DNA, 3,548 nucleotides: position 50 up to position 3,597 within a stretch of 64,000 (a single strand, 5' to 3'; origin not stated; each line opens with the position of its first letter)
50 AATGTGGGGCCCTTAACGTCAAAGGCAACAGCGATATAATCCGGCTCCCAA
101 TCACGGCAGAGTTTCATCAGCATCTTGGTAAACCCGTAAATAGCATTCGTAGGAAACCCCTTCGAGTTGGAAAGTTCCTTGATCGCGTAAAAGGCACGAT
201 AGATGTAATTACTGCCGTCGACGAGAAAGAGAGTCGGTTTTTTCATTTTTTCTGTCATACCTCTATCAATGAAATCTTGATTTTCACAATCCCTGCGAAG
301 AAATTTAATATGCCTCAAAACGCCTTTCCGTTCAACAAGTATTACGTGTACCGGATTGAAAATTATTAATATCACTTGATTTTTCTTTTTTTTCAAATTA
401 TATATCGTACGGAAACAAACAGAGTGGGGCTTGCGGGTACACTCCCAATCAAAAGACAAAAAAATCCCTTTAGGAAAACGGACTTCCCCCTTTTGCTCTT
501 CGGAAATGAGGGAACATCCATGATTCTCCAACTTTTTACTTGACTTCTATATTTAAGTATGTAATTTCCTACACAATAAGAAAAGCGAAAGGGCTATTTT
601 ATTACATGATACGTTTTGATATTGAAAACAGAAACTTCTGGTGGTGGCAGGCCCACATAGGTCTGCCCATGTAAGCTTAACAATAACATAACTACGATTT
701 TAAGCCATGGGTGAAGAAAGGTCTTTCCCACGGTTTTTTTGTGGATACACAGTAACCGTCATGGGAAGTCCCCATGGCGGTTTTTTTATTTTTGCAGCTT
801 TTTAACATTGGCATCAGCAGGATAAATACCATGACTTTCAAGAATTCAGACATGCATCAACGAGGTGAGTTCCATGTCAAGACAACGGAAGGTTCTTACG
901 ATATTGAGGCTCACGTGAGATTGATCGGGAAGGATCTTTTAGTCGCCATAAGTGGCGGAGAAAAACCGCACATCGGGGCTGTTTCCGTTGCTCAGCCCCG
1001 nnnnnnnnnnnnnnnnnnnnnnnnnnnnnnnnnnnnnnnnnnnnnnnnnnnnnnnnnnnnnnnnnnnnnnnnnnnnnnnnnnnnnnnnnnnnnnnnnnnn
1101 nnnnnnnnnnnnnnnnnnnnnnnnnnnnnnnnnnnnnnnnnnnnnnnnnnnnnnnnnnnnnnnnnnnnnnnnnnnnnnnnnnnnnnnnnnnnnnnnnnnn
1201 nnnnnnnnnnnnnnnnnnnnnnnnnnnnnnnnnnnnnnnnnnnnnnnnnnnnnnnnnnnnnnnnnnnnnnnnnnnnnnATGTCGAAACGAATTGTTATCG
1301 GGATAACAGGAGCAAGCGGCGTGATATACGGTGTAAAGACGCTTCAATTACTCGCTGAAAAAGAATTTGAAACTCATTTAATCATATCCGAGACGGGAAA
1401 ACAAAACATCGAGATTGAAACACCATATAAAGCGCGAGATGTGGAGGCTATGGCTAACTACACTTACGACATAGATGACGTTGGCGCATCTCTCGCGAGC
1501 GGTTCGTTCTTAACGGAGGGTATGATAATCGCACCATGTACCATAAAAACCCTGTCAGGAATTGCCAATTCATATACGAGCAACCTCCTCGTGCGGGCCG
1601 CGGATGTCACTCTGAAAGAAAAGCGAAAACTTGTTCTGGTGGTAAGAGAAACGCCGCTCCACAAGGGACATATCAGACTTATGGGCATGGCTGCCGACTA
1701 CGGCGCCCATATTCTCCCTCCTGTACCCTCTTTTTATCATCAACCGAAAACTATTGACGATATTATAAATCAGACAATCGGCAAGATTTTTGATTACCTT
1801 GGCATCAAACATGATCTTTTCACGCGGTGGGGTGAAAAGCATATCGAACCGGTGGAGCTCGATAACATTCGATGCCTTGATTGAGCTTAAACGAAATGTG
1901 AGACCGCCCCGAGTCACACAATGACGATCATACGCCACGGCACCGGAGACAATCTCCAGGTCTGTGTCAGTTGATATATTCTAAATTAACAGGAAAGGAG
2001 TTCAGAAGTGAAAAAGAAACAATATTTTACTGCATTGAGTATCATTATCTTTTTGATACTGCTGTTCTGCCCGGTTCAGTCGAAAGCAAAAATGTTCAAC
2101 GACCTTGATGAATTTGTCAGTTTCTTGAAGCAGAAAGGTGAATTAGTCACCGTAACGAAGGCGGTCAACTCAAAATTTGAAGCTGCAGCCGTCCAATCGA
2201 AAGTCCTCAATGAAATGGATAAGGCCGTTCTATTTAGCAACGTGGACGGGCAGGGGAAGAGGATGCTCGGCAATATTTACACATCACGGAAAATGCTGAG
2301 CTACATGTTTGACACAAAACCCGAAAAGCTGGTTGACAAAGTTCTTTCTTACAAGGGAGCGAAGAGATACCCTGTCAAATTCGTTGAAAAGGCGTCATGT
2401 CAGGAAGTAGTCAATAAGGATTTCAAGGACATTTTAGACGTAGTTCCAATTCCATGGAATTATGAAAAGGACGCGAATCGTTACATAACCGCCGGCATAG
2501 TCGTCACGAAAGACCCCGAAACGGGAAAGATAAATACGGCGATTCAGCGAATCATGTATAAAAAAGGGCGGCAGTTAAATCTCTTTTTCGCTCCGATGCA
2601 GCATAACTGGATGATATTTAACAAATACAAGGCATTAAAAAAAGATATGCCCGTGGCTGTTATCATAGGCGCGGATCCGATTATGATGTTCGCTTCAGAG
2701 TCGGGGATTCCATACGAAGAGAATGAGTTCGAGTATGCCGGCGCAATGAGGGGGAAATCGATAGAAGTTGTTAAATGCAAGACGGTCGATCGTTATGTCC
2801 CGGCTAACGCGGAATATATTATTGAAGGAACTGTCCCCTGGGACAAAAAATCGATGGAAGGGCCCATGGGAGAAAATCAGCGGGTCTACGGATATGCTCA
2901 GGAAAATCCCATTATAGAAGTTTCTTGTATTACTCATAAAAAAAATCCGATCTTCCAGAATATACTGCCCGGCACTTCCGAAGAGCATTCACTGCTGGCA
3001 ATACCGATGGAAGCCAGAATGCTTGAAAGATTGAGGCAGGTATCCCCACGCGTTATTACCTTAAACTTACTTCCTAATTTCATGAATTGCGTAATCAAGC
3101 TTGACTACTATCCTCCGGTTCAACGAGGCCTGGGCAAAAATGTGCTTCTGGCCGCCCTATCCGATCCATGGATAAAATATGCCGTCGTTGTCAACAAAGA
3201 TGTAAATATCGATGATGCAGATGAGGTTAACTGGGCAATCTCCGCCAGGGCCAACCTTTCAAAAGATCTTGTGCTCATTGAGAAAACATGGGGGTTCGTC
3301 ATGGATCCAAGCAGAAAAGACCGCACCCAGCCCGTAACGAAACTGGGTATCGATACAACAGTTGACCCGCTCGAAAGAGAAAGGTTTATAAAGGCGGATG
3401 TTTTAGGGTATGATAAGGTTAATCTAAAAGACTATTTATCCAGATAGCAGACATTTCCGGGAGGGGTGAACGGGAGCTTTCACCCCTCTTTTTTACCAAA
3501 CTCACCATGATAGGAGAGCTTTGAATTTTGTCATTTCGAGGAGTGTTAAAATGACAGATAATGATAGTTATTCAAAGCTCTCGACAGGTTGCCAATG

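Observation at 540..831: Trp-codon leader peptide (F-W-W-W) with a six-segment alternative-pairing cascade and two terminators upstream of the LpdD/UbiX/UbiD/MFS operon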

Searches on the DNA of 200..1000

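Call 3: search_rna_families(source=window, start=200, end=1000, threshold=evalue, max_evalue=10, show_alignments=3)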
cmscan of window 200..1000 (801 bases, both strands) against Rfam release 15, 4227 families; matches with E-value up to 10: 9.
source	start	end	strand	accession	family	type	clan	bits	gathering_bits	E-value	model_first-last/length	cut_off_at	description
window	710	792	+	RF04312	trpB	Cis-reg;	-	28.4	59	0.1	1-107/107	no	trpB ncRNA motif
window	448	479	+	RF01376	CRISPR-DR63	Gene; CRISPR;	CL00015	20.6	37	1.8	1-37/37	no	CRISPR RNA direct repeat element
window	456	608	-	RF01859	Phe_leader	Cis-reg; leader;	-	18.1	55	3.2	1-125/125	no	Phenylalanine leader peptide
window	483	537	-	RF01098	RF_site9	Cis-reg; frameshift_element;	-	17.9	70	2.1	1-50/50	no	Gag/pro ribosomal frameshift site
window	633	718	-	RF00160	snoZ159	Gene; snRNA; snoRNA; CD-box;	CL00065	15.8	39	8.4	1-86/86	no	Small nucleolar RNA Z159/U59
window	725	822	-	RF01429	snoR130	Gene; snRNA; snoRNA; CD-box;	-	15.6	40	7.3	1-122/122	no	small nucleolar RNA snoR130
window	731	788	+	RF02871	ncS54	Gene; sRNA;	-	15.1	43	1.8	1-79/79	no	Burkholderia sRNA 54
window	449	573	-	RF01459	rliE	Gene; sRNA;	-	15.1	90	9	1-222/222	no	Listeria sRNA rliE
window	717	833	-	RF00190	SNORA16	Gene; snRNA; snoRNA; HACA-box;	CL00021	13.1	35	7.9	1-135/135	no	Small nucleolar RNA SNORA16B/SNORA16A family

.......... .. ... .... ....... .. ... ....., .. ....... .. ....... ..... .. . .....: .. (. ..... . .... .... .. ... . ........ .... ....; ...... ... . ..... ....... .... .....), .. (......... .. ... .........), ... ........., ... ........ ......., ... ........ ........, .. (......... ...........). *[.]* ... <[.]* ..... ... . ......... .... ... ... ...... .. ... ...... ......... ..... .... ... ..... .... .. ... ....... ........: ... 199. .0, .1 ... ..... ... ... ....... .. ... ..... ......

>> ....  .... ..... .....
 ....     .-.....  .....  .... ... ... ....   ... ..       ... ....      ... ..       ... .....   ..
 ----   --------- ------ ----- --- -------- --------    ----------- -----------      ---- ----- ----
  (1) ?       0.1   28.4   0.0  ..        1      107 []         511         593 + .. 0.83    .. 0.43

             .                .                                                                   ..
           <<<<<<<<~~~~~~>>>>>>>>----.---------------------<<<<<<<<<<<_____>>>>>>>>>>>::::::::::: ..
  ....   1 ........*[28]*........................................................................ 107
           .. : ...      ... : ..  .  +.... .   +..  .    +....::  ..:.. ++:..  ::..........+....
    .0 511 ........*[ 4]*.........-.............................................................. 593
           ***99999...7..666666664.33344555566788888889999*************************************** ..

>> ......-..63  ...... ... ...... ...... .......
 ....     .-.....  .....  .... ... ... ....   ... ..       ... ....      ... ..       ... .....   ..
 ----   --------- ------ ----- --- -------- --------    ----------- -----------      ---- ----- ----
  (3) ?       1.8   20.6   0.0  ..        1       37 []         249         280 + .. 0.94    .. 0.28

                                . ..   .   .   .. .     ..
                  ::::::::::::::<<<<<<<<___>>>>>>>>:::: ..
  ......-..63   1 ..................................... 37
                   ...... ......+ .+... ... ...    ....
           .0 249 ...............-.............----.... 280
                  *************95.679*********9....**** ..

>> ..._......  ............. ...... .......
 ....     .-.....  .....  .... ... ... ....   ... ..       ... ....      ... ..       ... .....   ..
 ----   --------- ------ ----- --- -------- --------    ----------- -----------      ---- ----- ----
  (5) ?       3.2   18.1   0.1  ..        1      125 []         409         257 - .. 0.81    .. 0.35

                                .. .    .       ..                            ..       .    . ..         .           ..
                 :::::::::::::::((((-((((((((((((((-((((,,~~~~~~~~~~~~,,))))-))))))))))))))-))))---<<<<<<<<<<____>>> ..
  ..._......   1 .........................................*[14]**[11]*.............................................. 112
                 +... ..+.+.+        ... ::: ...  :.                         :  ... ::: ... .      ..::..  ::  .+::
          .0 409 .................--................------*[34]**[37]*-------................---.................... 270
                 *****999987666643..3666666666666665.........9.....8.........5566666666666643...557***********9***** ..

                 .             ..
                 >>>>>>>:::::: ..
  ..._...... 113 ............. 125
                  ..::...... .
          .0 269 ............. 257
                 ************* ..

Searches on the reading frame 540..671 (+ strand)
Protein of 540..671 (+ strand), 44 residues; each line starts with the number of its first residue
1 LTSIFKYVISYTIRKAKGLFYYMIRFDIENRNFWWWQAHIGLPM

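Call 66: find_homologous_proteins(query=window:540-671:+, max_evalue=10)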
Query window:540-671:+: no candidate shares three 5-residue words with the query. No homologue found.

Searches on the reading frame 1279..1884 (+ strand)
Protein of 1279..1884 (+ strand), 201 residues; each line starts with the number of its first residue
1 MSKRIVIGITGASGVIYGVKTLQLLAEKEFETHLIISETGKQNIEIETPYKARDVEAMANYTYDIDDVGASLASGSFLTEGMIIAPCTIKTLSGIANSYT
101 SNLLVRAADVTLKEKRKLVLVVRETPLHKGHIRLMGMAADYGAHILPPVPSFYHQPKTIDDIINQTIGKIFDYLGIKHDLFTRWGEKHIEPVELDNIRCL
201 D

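Call 7: search_protein_families(library=ncbifam, proteins=[window:1279-1884:+])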
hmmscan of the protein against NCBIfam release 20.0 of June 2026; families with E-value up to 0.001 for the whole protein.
window:1279-1884:+ (201 aa): 7 families
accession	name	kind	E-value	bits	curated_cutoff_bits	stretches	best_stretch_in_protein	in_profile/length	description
NF004685.0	PRK06029.1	subfamily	1e-76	257.2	188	1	3-185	2-185/187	UbiX family flavin prenyltransferase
NF041206.1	VdcB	exception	1.2e-70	236.9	290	1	4-184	1-182/184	non-oxidative hydroxyarylic acid decarboxylases subunit B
TIGR00421.1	ubiX_pad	subfamily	2.6e-70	235.8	108.9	1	4-184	1-181/181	UbiX family flavin prenyltransferase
NF041218.1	BagM_FevK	exception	3.7e-57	193.1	420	1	4-184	2-183/215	bagremycin/ferroverdin biosynthesis UbiX family decarboxylase BagM/FevK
TIGR00521.1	coaBC_dfp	equivalog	2.1e-05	23.8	219.7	1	2-105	3-106/392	bifunctional phosphopantothenoylcysteine decarboxylase/phosphopantothenate--cysteine ligase CoaBC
TIGR02852.1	spore_dpaB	equivalog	6.6e-05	22.3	229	1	80-122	81-123/187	dipicolinate synthase subunit B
NF006161.0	PRK08305.1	equivalog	9.2e-05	22.2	156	1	78-122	84-128/196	dipicolinate synthase subunit B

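Call 12: find_encoding_contigs(protein=window:1279-1884:+, flank=3000, max_places=10)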
Protein window:1279-1884:+ (201 aa): no gene with exactly this product is on record in the collection.

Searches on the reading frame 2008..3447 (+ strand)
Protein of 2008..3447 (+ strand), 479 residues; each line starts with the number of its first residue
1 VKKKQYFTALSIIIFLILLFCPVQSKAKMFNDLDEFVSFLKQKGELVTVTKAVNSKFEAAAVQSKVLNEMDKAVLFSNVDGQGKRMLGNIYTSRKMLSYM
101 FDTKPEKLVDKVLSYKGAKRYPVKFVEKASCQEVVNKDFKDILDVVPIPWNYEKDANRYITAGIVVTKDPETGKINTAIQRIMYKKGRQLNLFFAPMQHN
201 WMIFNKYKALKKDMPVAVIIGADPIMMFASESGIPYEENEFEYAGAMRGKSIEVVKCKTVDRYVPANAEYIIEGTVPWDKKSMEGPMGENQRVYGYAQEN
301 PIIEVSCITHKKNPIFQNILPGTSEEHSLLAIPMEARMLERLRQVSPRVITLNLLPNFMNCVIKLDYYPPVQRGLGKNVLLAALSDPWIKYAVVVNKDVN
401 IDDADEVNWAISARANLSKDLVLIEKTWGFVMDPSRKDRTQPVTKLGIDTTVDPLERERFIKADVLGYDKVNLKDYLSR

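Call 7: search_protein_families(library=ncbifam, proteins=[window:2008-3447:+])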
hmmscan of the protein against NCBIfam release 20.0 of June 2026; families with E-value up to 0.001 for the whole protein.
window:2008-3447:+ (479 aa): 7 families
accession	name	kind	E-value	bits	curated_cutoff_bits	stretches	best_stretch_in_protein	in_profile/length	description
TIGR00148.1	TIGR00148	subfamily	2.4e-91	306.6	244.85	1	35-451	3-436/438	UbiD family decarboxylase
NF041204.1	VdcC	exception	3.9e-80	269.5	650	1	31-452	2-437/467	non-oxidative hydroxyarylic acid decarboxylases subunit C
TIGR03701.1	mena_SCO4490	equivalog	7.9e-62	209.4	495.9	2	118-425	104-415/433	menaquinone biosynthesis decarboxylase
NF008175.0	PRK10922.1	equivalog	3.7e-45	154.4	788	1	28-449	4-450/497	4-hydroxy-3-polyprenylbenzoate decarboxylase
NF041219.1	BagN_FevL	exception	1.1e-42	146.2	1000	1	26-349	13-355/502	bagremycin/ferroverdin biosynthesis UbiD family decarboxylase BagN/FevL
TIGR02724.1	phenyl_P_beta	equivalog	6.9e-33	113.7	468.95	1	32-438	2-425/472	phenylphosphate carboxylase subunit beta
TIGR02723.1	phenyl_P_alpha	equivalog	3.3e-25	88.7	564.6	1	34-435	11-424/485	phenylphosphate carboxylase subunit alpha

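Call 14: find_homologous_proteins(query=window:2008-3447:+, max_evalue=1e-50)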
Query window:2008-3447:+ (479 aa): 77 proteins with E <= 1e-50 among 6775 candidates.
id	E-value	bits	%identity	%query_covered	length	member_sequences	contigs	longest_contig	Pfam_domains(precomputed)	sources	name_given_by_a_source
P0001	0.0e+0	1044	96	100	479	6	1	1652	PF20696.3,PF01977.23,PF20695.3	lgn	-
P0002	3.1e-257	872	77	100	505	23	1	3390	PF20696.3,PF01977.23,PF20695.3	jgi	jgi:2,5-furandicarboxylate decarboxylase 1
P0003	1.4e-253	860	76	100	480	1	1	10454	PF20696.3,PF01977.23,PF20695.3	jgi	jgi:2,5-furandicarboxylate decarboxylase 1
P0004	5.4e-253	858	79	95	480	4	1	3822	PF20696.3,PF01977.23,PF20695.3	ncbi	-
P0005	1.2e-249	847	79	95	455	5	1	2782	PF20696.3,PF01977.23,PF20695.3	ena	-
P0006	2.4e-240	816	75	96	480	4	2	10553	PF20696.3,PF01977.23,PF20695.3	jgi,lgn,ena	-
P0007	4.0e-239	812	77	94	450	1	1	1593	PF20696.3,PF01977.23,PF20695.3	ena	-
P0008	9.8e-239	811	76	94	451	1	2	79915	PF20696.3,PF01977.23,PF20695.3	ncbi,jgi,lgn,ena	-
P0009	1.5e-228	777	72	95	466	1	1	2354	PF20696.3,PF01977.23,PF20695.3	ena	-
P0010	4.2e-228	776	70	100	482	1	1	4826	PF20696.3,PF01977.23,PF20695.3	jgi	-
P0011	7.6e-227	771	73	94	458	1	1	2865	PF20696.3,PF01977.23,PF20695.3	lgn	-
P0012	1.9e-226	770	71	99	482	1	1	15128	PF20696.3,PF01977.23,PF20695.3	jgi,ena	-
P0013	2.0e-226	770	73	94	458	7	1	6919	PF20696.3,PF01977.23,PF20695.3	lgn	-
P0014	3.4e-226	769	71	94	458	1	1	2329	PF20696.3,PF01977.23,PF20695.3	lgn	-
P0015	5.5e-226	769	72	95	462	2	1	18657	PF20696.3,PF01977.23,PF20695.3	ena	-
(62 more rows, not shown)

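Call 25: search_solved_structures(query=window:2008-3447:+, max_evalue=0.00001)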
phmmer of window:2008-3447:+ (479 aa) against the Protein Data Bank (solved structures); distinct sequences matched with E-value up to 0.00001: 40.
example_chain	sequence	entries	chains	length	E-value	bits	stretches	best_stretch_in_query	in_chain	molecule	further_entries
6h6v_A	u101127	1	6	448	5e-70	239.6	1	31-477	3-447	3-polyprenyl-4-hydroxybenzoate decarboxylase and related decarboxylases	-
6h6x_B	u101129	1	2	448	2.3e-67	230.8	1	31-477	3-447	3-polyprenyl-4-hydroxybenzoate decarboxylase and related decarboxylases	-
7ae4_A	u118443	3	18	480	6.5e-47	163.4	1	27-452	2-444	Phenolic acid decarboxylase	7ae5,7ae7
5m1c_A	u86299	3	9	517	1.4e-41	145.8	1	83-449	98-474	3-octaprenyl-4-hydroxybenzoate carboxy-lyase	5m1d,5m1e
2idb_A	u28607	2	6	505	1.8e-41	145.5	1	27-449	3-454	3-octaprenyl-4-hydroxybenzoate carboxy-lyase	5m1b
7p9q_A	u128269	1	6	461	3.3e-38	134.7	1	29-456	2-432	AnInD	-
7nf3_A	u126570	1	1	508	7.4e-35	123.6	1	35-437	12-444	Ferulic acid decarboxylase 1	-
4za4_A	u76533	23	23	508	9.1e-35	123.3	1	35-437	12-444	Fdc1 | Putative uncharacterized protein An03g06590 | A niger Fdc1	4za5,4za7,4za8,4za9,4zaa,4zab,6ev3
8oeh_A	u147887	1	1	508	1.2e-34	122.9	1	35-437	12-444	Ferulic acid decarboxylase 1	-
7nf4_A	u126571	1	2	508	1.4e-34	122.8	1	35-436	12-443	Ferulic acid decarboxylase 1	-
8crd_A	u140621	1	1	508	1.5e-34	122.6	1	35-437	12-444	Ferulic acid decarboxylase 1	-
6tib_AAA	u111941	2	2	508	1.7e-34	122.5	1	35-436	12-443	Ferulic acid decarboxylase 1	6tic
6tie_AAA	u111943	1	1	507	1.7e-34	122.4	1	35-437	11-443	Ferulic acid decarboxylase 1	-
8oeo_A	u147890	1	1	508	1.9e-34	122.3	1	35-437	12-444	Ferulic acid decarboxylase 1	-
8oed_A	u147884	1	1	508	2.1e-34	122.2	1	35-437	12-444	Ferulic acid decarboxylase 1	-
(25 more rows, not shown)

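Call 36: find_encoding_contigs(protein=P0008, flank=6000, max_places=3)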
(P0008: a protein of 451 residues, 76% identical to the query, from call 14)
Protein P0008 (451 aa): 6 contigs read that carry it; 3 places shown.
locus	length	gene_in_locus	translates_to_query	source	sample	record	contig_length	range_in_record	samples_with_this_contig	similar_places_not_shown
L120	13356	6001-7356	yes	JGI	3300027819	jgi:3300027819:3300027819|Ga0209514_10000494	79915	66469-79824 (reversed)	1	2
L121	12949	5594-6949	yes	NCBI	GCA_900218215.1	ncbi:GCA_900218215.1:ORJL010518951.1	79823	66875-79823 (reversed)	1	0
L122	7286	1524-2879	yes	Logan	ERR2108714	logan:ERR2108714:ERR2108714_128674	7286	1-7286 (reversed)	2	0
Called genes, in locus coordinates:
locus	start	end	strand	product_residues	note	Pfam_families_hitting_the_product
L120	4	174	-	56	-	-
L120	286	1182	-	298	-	PF01734:Patatin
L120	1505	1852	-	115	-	-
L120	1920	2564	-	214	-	PF01844:HNH (weak)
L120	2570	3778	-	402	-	PF02463:SMC_N (weak), PF11398:DUF2813 (faint), PF13175:AAA_15, PF13476:AAA_23, PF13175:AAA_15, PF13304:AAA_21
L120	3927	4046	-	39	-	-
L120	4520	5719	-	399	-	PF01321:Creatinase_N, PF00557:Peptidase_M24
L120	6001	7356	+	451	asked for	PF20695:UbiD_N, PF01977:UbiD, PF20696:UbiD_C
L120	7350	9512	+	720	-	-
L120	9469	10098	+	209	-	-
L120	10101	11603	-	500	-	PF06277:EutA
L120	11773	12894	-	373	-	PF07883:Cupin_2 (weak)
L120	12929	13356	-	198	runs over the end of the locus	PF01613:Flavin_Reduct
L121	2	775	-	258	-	?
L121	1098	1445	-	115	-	-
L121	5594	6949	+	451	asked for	PF20695:UbiD_N, PF01977:UbiD, PF20696:UbiD_C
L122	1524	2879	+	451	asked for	PF20695:UbiD_N, PF01977:UbiD, PF20696:UbiD_C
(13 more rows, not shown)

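Call 37: find_encoding_contigs(protein=P0003, flank=6000, max_places=3)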
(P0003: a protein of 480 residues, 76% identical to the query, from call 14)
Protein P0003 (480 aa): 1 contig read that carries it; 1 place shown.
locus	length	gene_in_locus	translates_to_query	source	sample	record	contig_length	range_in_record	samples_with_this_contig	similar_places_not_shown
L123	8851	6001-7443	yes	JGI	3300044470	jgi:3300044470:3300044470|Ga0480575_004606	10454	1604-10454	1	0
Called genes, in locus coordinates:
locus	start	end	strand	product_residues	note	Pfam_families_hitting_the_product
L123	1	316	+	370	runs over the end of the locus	PF13439:Glyco_transf_4, PF13579:Glyco_trans_4_4, PF00534:Glycos_transf_1, PF13692:Glyco_trans_1_4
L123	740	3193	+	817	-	PF00989:PAS, PF08448:PAS_4 (weak), PF13188:PAS_8 (weak), PF00989:PAS, PF08448:PAS_4, PF13426:PAS_9, PF02518:HATPase_c, PF00072:Response_reg, +5 more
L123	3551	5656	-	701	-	PF17804:TSP_NTD, PF00595:PDZ, PF03572:Peptidase_S41, PF11818:DUF3340 (faint)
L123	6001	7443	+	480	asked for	PF20695:UbiD_N, PF01977:UbiD, PF20696:UbiD_C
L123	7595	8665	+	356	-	PF07690:MFS_1, PF05977:MFS_3 (weak)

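Call 38: find_encoding_contigs(protein=P0006, flank=6000, max_places=3)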
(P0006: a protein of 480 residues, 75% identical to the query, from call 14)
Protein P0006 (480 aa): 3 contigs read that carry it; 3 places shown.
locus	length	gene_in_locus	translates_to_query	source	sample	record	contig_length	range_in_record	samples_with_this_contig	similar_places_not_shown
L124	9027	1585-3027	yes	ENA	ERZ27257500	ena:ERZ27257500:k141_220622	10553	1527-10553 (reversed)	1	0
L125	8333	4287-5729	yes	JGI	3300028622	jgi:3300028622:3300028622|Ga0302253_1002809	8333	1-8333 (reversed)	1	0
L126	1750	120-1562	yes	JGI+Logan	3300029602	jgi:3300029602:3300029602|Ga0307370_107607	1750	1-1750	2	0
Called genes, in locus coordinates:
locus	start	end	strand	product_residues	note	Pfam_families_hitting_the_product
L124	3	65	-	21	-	?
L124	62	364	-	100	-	-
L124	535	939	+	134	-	PF21758:LpdD_chaperone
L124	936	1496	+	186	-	PF02441:Flavoprotein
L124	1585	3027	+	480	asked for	PF20695:UbiD_N, PF01977:UbiD, PF20696:UbiD_C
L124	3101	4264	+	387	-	PF07690:MFS_1, PF12832:MFS_1_like (weak)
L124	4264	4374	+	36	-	-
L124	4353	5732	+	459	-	-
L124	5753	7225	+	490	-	PF20695:UbiD_N, PF01977:UbiD, PF20696:UbiD_C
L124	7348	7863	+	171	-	PF00293:NUDIX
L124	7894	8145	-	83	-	PF13683:rve_3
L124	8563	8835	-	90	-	-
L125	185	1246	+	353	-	PF13481:AAA_25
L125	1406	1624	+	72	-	-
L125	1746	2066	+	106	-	-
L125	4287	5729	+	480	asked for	PF20695:UbiD_N, PF01977:UbiD, PF20696:UbiD_C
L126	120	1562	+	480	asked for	PF20695:UbiD_N, PF01977:UbiD, PF20696:UbiD_C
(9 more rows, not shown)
